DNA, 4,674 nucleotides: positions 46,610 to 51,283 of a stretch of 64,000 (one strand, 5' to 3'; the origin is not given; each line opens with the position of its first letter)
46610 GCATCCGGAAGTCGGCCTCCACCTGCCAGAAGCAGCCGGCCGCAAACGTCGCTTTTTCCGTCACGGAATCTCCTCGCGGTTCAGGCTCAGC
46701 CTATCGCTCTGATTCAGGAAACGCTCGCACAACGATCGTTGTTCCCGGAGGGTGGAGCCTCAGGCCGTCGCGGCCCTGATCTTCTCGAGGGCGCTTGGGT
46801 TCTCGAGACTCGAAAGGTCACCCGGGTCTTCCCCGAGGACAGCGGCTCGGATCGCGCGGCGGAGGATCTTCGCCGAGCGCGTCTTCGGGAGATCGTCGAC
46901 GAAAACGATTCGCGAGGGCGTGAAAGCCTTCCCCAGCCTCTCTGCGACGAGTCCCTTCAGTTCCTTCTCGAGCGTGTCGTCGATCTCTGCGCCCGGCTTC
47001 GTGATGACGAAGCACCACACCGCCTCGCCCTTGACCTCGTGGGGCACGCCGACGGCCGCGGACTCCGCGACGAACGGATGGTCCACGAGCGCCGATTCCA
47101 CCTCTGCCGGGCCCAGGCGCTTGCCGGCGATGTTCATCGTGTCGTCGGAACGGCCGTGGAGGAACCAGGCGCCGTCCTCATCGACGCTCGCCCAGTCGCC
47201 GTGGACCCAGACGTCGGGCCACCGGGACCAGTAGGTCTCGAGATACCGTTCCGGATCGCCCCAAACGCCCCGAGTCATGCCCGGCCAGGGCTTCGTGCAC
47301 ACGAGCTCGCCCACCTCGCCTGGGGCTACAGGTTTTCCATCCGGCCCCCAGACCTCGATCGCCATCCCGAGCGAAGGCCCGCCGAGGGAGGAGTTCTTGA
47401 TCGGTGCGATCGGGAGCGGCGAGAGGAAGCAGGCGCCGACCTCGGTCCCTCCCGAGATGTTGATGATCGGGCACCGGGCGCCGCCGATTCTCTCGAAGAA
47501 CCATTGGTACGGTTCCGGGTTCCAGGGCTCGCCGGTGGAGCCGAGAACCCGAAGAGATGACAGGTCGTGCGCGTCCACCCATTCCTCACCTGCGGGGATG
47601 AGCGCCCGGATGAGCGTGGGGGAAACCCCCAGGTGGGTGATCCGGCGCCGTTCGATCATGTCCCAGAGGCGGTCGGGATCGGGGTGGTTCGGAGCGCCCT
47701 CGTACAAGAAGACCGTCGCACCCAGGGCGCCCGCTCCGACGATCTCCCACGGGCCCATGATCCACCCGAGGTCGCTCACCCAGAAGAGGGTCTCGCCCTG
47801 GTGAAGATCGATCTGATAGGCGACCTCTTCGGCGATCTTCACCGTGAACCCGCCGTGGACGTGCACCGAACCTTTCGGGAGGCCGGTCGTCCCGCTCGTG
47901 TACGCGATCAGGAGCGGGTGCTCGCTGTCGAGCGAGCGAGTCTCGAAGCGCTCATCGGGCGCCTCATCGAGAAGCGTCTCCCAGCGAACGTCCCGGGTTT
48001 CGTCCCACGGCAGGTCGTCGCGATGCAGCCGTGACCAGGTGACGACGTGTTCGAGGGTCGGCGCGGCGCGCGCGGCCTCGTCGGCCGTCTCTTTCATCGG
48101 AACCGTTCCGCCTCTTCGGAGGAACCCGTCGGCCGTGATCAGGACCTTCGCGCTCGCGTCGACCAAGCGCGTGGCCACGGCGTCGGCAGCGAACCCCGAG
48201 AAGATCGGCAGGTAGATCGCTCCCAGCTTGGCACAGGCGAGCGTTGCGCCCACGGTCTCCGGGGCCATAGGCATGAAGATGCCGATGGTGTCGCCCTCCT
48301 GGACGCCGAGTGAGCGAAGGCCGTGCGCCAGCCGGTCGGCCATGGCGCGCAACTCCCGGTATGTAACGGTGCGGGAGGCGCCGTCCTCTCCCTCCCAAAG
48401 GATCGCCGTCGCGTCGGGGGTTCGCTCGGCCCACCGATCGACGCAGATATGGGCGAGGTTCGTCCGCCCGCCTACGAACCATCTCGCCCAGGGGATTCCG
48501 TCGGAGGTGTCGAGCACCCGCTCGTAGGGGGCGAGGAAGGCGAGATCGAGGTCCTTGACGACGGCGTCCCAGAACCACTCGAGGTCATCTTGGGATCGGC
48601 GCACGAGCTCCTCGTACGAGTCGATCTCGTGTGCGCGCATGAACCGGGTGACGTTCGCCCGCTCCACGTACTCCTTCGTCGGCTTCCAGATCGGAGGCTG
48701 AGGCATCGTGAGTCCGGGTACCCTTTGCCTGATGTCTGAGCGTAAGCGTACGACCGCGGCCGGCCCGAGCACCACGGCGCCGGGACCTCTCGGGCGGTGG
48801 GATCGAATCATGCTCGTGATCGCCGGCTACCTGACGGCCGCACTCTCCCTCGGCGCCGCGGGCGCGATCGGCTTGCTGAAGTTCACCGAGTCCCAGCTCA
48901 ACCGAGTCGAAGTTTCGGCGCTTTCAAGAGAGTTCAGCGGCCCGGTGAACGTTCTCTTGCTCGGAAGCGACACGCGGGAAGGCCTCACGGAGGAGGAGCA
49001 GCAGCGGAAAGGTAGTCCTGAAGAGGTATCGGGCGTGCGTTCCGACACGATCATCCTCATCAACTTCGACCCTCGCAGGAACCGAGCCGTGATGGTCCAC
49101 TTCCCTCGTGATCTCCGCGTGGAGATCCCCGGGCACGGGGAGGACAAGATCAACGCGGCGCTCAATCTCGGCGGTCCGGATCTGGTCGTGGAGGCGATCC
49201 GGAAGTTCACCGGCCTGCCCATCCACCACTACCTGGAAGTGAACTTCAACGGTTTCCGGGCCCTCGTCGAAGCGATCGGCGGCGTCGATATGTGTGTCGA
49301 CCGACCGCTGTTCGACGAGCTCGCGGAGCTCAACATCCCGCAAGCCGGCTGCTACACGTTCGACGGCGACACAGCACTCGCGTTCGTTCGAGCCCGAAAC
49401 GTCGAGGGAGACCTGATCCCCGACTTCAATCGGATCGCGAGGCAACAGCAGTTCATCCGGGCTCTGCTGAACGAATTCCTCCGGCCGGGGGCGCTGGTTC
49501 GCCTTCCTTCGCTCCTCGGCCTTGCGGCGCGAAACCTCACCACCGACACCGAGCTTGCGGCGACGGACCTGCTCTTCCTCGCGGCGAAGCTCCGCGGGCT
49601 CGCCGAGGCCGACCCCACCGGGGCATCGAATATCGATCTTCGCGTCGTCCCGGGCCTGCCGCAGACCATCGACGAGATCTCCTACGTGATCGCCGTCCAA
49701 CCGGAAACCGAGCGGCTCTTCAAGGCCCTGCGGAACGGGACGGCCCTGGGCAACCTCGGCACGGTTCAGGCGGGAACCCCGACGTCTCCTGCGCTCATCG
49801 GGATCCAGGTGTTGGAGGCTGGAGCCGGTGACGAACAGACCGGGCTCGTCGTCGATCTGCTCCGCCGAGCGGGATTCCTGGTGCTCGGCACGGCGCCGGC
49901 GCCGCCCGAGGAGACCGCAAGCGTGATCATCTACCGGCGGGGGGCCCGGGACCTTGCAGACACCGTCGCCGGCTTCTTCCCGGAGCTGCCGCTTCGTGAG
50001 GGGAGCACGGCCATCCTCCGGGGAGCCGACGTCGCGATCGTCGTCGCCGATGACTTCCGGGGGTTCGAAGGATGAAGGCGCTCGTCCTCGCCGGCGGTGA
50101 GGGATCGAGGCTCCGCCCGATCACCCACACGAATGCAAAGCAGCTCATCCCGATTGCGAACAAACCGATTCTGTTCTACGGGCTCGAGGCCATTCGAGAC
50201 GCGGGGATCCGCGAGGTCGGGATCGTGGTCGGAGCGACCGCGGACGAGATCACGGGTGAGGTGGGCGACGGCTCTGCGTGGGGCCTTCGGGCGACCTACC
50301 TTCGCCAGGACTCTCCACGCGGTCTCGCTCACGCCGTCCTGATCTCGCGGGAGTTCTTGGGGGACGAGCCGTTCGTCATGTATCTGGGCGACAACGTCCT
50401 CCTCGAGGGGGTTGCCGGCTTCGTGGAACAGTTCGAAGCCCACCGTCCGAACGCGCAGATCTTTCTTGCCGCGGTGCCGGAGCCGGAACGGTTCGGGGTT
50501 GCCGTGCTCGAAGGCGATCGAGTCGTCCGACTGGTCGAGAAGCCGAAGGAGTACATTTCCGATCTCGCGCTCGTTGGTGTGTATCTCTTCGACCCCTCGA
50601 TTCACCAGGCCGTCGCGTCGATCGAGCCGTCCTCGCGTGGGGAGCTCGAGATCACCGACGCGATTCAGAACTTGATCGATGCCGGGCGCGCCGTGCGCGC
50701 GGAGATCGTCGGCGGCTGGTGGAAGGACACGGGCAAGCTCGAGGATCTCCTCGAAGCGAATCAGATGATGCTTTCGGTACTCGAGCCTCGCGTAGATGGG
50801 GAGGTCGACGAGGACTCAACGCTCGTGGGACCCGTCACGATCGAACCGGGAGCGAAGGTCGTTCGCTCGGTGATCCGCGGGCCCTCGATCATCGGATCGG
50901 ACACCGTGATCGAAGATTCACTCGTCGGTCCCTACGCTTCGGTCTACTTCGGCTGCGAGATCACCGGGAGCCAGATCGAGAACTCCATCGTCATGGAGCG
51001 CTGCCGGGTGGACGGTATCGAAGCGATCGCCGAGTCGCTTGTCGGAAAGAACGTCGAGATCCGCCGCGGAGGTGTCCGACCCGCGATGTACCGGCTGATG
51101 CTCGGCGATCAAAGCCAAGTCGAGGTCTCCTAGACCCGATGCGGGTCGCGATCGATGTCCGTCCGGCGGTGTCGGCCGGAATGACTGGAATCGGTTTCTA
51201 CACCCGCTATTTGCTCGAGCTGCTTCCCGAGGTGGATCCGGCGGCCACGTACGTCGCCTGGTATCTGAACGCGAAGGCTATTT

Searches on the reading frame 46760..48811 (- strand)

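Call 9: search_protein_families(library=pfam, proteins=[window:46760-48811:-], max_evalue=0.001)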
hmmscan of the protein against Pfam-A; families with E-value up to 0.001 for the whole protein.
window:46760-48811:- (683 aa): 3 families
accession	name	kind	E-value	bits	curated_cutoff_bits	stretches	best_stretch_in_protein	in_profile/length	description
PF00501.34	AMP-binding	-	3.5e-79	266.8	29.9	1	125-517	2-384/384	AMP-binding enzyme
PF13193.12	AMP-binding_C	-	7.9e-26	91.2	24.5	1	570-648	1-76/76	AMP-binding enzyme C-terminal domain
PF16177.11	ACAS_N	-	7.4e-15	54.9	27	1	66-123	1-55/55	Acetyl-coenzyme A synthetase N-terminus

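Call 10: search_protein_families(library=ncbifam, proteins=[window:46760-48811:-], max_evalue=0.00001)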
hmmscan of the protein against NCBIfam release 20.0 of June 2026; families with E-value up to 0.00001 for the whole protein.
window:46760-48811:- (683 aa): 95 families (the best 25 are shown)
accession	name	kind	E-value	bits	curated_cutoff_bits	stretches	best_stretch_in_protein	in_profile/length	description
TIGR02188.1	Ac_CoA_lig_AcsA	equivalog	4e-193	643.1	724.95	1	61-680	2-628/629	acetate--CoA ligase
NF001208.0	PRK00174.1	subfamily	1.8e-192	641.1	657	1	52-681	16-644/649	acetate--CoA ligase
NF002937.0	PRK03584.1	subfamily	3.1e-153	511.3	639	1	38-681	4-651/657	acetoacetate--CoA ligase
NF007815.0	PRK10524.1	equivalog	2e-144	482.5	955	1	65-681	3-626/629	propionate--CoA ligase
TIGR02316.1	propion_prpE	equivalog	2.8e-136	455.7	827.4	1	65-681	2-625/628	propionate--CoA ligase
TIGR01217.1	ac_ac_CoA_syn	equivalog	7.3e-129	430.8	520.9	1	40-676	5-642/652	acetoacetate--CoA ligase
NF003313.0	PRK04319.1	equivalog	3.4e-116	388.8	729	1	111-670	37-573/574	acetate--CoA ligase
NF004837.0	PRK06187.1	subfamily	1.6e-72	244.4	476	1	123-659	13-523/531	long-chain-fatty-acid--CoA ligase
NF047394.1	AcylCoAsynMbcS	equivalog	3.5e-67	227.2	850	1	124-657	18-519/525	acyl-CoA synthetase MbcS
NF006182.0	PRK08316.1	subfamily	8.5e-56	189.5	663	1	123-657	16-516/523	fatty acyl-CoA synthetase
TIGR02262.1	benz_CoA_lig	subfamily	5.4e-53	180.5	375.25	1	146-656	28-507/508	benzoate-CoA ligase family protein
TIGR03098.1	ligase_PEP_1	hypoth_equivalog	2.4e-51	174.8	592.35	1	124-656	6-516/517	acyl-CoA ligase (AMP-forming), exosortase A system-associated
TIGR01733.1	AA-adenyl-dom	subfamily_domain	2.1e-50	171.7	317.4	1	150-585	1-408/409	amino acid adenylation domain-containing protein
NF005714.0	PRK07529.1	subfamily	1.3e-49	169.1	632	1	124-656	36-574/640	acyl-CoA synthetase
NF005676.0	PRK07470.1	equivalog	6e-49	167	774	1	117-659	20-530/544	acyl-CoA synthetase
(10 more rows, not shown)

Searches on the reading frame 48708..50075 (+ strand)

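Call 9: search_protein_families(library=pfam, proteins=[window:48708-50075:+], max_evalue=0.001)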
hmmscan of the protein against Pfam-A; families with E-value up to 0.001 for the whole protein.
window:48708-50075:+ (455 aa): 2 families
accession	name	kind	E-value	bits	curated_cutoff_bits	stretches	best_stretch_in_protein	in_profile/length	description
PF03816.19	LytR_cpsA_psr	-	1e-39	136.6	24.6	1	111-257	1-148/150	LytR_cpsA_psr family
PF13399.11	LytR_C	-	6e-06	27.5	22.2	1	366-450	4-86/86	LytR cell envelope-related transcriptional attenuator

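Call 10: search_protein_families(library=ncbifam, proteins=[window:48708-50075:+], max_evalue=0.00001)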
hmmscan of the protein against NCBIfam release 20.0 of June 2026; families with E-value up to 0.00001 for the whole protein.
window:48708-50075:+ (455 aa): 4 families
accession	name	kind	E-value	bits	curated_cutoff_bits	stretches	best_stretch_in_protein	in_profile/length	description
TIGR00350.1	lytR_cpsA_psr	domain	1e-40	139.5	62.3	1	111-257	2-150/152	LCP family glycopolymer transferase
NF006897.1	PRK09379.1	equivalog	5.1e-29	101.5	441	1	77-293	57-252/298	polyisoprenyl-teichoic acid--peptidoglycan teichoic acid transferase TagU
NF047591.1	ligase_LytR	equivalog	1.2e-18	67.6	450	1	75-291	53-269/336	glycopolymer--peptidoglycan transferase LytR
NF051849.1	LCP_trans_Cps2A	equivalog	8.3e-13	48.3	650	1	110-271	239-399/477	LCP family glycopolymer transferase CpsA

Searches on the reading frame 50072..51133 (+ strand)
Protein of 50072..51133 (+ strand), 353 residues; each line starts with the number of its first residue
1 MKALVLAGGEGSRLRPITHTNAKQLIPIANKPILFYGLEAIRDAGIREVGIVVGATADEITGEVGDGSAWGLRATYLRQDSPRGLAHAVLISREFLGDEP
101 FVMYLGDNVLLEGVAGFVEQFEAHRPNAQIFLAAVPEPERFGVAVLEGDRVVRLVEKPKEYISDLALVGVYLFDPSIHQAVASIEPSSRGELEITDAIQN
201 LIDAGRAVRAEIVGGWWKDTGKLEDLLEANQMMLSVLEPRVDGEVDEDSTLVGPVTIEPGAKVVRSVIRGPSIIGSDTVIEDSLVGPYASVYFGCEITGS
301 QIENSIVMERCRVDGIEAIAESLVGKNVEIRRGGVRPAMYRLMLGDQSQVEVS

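Call 9: search_protein_families(library=pfam, proteins=[window:50072-51133:+], max_evalue=0.001)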
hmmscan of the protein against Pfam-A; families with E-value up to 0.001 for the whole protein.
window:50072-51133:+ (353 aa): 4 families
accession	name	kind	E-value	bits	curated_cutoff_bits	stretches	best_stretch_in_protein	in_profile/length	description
PF00483.29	NTP_transferase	-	1.4e-52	179.2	21.2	1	2-233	1-242/245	Nucleotidyl transferase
PF12804.13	NTP_transf_3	-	7e-08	33.2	27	1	3-121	1-111/160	MobA-like NTP transferase domain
PF24894.1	Hexapep_GlmU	-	1.4e-06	28.8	23.3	1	291-333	21-63/104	GlmU-like, C-terminal hexapeptide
PF25084.1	LbH_EIF2B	-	1.2e-05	25.7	54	1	251-319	23-93/105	EIF2B subunit epsilon LbH domain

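Call 10: search_protein_families(library=ncbifam, proteins=[window:50072-51133:+], max_evalue=0.00001)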
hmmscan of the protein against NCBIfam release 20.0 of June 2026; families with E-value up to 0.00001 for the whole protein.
window:50072-51133:+ (353 aa): 32 families (the best 25 are shown)
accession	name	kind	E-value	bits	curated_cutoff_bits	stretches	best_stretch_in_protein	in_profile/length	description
TIGR01208.1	rmlA_long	equivalog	6.8e-138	459.3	320.25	1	2-351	1-352/353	glucose-1-phosphate thymidylyltransferase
TIGR03992.1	Arch_glmU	subfamily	3.1e-73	246.9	292.1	1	1-332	1-329/393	bifunctional sugar-1-phosphate nucleotidylyltransferase/acetyltransferase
TIGR01207.1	rmlA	equivalog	2.4e-52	177.8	360.65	1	2-235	1-238/286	glucose-1-phosphate thymidylyltransferase RfbA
NF041173.1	Sug_nt_acttase_Thmprot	equivalog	3.5e-50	171.1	600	1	1-334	1-331/405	bifunctional sugar-1-phosphate nucleotidylyltransferase/acetyltransferase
NF041313.1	UDPGP_AglF_Halo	equivalog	4.7e-49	166.9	400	1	1-232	1-233/234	UTP--glucose-1-phosphate uridylyltransferase AglF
NF012024.0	PRK15480.1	equivalog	1.1e-44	152.7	588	1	2-236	5-243/292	glucose-1-phosphate thymidylyltransferase RfbA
NF052502.1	man1P_GTase_Rv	exception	5.2e-36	124.2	440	1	2-230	2-227/352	mannose-1-phosphate guanylyltransferase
TIGR01099.1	galU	equivalog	2e-33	116.1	326.8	2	74-229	96-261/261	UTP--glucose-1-phosphate uridylyltransferase GalU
NF003670.0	PRK05293.1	equivalog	5.3e-27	94.7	470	1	3-234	7-259/382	glucose-1-phosphate adenylyltransferase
NF045761.1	NAMPUrTaseMurU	equivalog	1e-23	84.4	250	1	1-231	1-225/226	N-acetylmuramate alpha-1-phosphate uridylyltransferase MurU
NF010934.1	PRK14354.1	equivalog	3.4e-19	68.7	450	1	3-327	2-337/447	bifunctional UDP-N-acetylglucosamine diphosphorylase/glucosamine-1-phosphate N-acetyltransferase GlmU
TIGR01173.1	glmU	equivalog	7.7e-19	67.8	366.85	1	1-332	1-331/452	bifunctional UDP-N-acetylglucosamine diphosphorylase/glucosamine-1-phosphate N-acetyltransferase GlmU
NF007516.0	PRK10122.1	equivalog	2.2e-18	66.4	534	0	150-223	191-266/297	UTP--glucose-1-phosphate uridylyltransferase GalF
TIGR02091.1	glgC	equivalog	3.1e-18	66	424.9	1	2-332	2-358/364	glucose-1-phosphate adenylyltransferase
NF010933.0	PRK14353.1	equivalog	6.6e-18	64.6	505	1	3-157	8-159/453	bifunctional UDP-N-acetylglucosamine diphosphorylase/glucosamine-1-phosphate N-acetyltransferase GlmU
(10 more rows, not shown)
